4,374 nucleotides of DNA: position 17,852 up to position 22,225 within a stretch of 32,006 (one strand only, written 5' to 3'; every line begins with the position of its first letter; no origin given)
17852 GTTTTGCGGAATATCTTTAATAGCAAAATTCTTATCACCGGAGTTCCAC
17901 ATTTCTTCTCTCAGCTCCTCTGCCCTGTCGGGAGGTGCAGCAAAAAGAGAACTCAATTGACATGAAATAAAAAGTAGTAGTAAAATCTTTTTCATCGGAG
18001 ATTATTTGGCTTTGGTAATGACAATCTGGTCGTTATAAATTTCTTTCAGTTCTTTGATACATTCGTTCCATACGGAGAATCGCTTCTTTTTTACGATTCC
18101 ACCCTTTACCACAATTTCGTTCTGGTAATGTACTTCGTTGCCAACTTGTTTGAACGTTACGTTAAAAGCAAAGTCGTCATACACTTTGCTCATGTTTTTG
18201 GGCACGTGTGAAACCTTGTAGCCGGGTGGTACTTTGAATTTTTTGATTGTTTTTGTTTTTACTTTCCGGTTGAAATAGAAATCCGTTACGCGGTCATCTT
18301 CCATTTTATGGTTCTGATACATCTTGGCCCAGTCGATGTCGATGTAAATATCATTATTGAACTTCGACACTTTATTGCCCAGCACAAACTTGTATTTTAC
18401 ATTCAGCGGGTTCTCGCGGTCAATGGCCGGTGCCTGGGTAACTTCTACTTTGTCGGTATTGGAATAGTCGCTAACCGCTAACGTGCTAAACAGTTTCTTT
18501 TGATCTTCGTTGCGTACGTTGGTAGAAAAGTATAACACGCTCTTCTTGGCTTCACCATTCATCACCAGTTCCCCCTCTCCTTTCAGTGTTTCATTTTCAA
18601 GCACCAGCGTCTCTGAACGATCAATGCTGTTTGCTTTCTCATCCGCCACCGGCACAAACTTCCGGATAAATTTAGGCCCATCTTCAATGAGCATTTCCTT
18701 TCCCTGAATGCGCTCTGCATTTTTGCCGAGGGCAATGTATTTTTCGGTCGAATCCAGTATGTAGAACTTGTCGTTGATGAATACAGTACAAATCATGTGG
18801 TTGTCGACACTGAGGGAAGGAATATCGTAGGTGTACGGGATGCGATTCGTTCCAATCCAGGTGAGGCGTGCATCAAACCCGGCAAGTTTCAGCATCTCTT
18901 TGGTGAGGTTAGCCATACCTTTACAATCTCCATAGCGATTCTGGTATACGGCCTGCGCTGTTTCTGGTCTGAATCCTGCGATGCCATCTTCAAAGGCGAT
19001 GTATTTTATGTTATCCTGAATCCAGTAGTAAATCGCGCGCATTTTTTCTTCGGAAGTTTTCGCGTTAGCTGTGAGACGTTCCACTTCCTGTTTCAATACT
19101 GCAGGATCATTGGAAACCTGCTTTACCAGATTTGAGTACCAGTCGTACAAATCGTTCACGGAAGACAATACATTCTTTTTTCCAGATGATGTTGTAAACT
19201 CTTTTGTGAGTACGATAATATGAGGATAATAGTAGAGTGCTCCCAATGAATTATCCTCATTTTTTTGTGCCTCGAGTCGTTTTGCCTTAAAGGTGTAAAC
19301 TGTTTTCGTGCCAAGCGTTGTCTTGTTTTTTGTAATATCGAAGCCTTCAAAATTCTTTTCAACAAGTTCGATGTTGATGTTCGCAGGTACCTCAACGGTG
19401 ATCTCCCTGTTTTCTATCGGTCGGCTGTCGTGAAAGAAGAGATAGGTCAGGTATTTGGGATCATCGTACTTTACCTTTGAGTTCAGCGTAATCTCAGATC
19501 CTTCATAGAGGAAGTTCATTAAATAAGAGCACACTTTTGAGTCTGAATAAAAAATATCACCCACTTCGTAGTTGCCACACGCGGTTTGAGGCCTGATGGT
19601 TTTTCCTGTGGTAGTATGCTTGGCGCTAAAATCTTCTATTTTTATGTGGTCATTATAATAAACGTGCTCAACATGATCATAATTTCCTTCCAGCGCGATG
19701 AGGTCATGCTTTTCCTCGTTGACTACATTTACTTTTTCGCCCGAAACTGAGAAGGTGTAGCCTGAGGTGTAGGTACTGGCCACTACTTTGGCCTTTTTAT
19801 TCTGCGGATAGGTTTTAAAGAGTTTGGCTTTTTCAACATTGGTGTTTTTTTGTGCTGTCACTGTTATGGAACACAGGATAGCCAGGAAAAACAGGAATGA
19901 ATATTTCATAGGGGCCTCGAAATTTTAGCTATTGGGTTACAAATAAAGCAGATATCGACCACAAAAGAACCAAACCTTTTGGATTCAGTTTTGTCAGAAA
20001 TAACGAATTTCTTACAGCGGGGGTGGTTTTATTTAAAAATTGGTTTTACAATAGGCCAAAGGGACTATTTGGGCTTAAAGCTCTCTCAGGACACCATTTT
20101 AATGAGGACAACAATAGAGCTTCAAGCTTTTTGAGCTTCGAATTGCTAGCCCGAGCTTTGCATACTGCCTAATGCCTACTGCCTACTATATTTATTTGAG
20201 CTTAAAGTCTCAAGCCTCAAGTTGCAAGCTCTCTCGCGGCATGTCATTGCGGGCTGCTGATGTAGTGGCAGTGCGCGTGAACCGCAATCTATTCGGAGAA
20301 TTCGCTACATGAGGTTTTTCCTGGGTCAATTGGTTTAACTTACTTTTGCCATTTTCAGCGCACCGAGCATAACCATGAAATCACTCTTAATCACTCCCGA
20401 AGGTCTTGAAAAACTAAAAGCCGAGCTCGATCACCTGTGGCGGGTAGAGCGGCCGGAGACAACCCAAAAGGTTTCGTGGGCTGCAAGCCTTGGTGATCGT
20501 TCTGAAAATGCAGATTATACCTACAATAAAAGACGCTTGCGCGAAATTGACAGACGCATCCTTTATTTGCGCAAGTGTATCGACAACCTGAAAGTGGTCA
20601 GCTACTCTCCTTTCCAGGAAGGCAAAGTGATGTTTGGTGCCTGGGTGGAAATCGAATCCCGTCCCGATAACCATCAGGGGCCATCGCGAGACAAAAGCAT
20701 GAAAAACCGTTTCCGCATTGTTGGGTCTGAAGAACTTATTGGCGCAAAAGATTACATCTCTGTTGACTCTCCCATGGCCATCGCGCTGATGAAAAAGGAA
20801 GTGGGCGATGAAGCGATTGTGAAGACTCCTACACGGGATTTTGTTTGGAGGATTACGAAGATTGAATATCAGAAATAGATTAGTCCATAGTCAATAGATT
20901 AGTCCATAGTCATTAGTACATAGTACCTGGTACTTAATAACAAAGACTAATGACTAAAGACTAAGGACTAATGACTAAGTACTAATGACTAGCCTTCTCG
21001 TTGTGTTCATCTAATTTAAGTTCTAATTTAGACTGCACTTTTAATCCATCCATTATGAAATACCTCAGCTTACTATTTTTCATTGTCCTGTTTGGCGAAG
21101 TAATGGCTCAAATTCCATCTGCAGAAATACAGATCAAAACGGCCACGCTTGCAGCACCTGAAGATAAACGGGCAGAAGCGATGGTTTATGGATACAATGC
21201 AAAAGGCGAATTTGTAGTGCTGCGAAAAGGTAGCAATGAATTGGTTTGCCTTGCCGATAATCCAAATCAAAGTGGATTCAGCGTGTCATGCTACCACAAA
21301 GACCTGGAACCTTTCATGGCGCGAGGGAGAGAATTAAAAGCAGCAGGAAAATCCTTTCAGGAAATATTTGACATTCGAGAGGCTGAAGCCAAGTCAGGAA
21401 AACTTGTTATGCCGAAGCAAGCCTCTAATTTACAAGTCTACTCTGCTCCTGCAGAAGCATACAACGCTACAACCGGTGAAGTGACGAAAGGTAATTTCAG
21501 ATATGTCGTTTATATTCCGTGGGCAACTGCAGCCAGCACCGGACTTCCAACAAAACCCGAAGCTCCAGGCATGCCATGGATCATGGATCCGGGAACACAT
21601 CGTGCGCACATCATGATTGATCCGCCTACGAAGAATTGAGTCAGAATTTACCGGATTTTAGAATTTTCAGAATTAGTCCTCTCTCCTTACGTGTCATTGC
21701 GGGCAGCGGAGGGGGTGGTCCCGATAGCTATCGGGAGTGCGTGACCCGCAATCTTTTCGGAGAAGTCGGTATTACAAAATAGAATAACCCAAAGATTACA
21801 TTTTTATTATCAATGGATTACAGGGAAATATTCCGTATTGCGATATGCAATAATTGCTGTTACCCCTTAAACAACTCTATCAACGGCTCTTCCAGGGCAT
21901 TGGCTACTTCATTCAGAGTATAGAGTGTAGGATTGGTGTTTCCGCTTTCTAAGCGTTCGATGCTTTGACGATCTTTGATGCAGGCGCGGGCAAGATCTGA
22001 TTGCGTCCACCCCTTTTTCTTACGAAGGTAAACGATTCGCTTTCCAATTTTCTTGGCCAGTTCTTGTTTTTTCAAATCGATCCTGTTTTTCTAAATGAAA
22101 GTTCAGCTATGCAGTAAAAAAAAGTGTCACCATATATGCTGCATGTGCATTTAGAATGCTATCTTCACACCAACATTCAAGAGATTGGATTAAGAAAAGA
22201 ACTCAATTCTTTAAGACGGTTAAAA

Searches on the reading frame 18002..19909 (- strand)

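Call 10: search_protein_families(library=ncbifam, proteins=[window:18002-19909:-], max_evalue=0.01)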
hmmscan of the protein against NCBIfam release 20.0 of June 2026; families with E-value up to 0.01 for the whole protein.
window:18002-19909:- (635 aa): 0 families

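Call 69: search_protein_families(library=pfam, proteins=[window:18002-19909:-], max_evalue=0.0001)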
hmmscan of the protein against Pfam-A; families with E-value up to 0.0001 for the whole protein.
window:18002-19909:- (635 aa): 2 families
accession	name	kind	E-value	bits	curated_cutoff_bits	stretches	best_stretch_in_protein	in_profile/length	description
PF01841.26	Transglut_core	-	5.6e-12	46.3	23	1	276-386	4-107/108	Transglutaminase-like superfamily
PF12969.12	DUF3857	-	2.1e-05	25.1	24.6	1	87-214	34-168/170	Domain of Unknown Function with PDB structure (DUF3857)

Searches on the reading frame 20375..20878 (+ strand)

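Call 8: search_protein_families(library=pfam, proteins=[window:20375-20878:+], max_evalue=0.01)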
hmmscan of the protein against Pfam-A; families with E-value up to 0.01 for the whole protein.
window:20375-20878:+ (167 aa): 2 families
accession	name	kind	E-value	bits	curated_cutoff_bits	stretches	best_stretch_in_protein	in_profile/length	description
PF03449.20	GreA_GreB_N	-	5.2e-26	91.1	24.5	1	5-74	2-71/71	Transcription elongation factor, N-terminal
PF01272.25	GreA_GreB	-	6.8e-18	64.9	26.9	1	82-165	3-77/77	Transcription elongation factor, GreA/GreB, C-term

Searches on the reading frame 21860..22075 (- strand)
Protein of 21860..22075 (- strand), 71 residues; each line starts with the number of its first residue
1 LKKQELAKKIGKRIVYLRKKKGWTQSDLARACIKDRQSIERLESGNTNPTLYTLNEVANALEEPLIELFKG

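Call 8: search_protein_families(library=pfam, proteins=[window:21860-22075:-], max_evalue=0.01)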
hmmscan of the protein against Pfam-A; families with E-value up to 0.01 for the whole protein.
window:21860-22075:- (71 aa): 4 families
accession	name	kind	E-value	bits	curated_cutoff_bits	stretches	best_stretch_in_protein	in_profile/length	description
PF01381.28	HTH_3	-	9e-14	51.7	23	1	16-68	3-55/55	Helix-turn-helix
PF12844.13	HTH_19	-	2.5e-08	34.2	30.2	1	11-71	1-61/64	Helix-turn-helix domain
PF13560.12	HTH_31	-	4.7e-07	30.5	27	1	17-62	9-55/64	Helix-turn-helix domain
PF13443.12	HTH_26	-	5.3e-06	27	22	1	16-69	4-58/63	Cro/C1-type HTH DNA-binding domain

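Call 9: search_protein_families(library=padloc, proteins=[window:21860-22075:-], max_evalue=0.01)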
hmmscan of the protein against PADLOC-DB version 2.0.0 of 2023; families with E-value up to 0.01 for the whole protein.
window:21860-22075:- (71 aa): 23 families
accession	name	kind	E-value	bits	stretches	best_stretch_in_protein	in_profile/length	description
PDLC04760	PDC-M64C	-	6.1e-10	37.3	1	8-68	25-85/93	-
PDLC02926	HTH_VI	-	9.7e-10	36.6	1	10-66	2-58/92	-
PDLC04142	capH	-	2.4e-08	32.9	1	7-65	4-62/103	capH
PDLC03952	RmrA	-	4.5e-07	27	1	5-65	18-78/395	-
PDLC04762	PDC-M64C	-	5.6e-07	27.6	1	3-69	21-87/97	-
PDLC03949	RmrA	-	1.3e-06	25.6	1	12-64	5-57/363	-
PDLC03666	Control_protein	-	4.9e-06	24.9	1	7-70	4-67/77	control protein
PDLC03954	RmrA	-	5.1e-06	23.6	1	3-63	4-64/380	-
PDLC04759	PDC-M64B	-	2.1e-05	22.6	1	9-66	26-83/135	-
PDLC03947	RmrA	-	2.3e-05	21.4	1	4-65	6-67/383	-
PDLC04758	PDC-M64B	-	2.5e-05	22.7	1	9-67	30-88/123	-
PDLC03943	RmrA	-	4e-05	20.9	1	12-62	5-55/370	-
PDLC04757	PDC-M64B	-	4.8e-05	21.3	1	9-66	29-86/128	-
PDLC03664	Control_protein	-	8.6e-05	20.9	1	9-69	13-73/74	control protein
PDLC03951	RmrA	-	0.00011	19.3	1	11-64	10-63/400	-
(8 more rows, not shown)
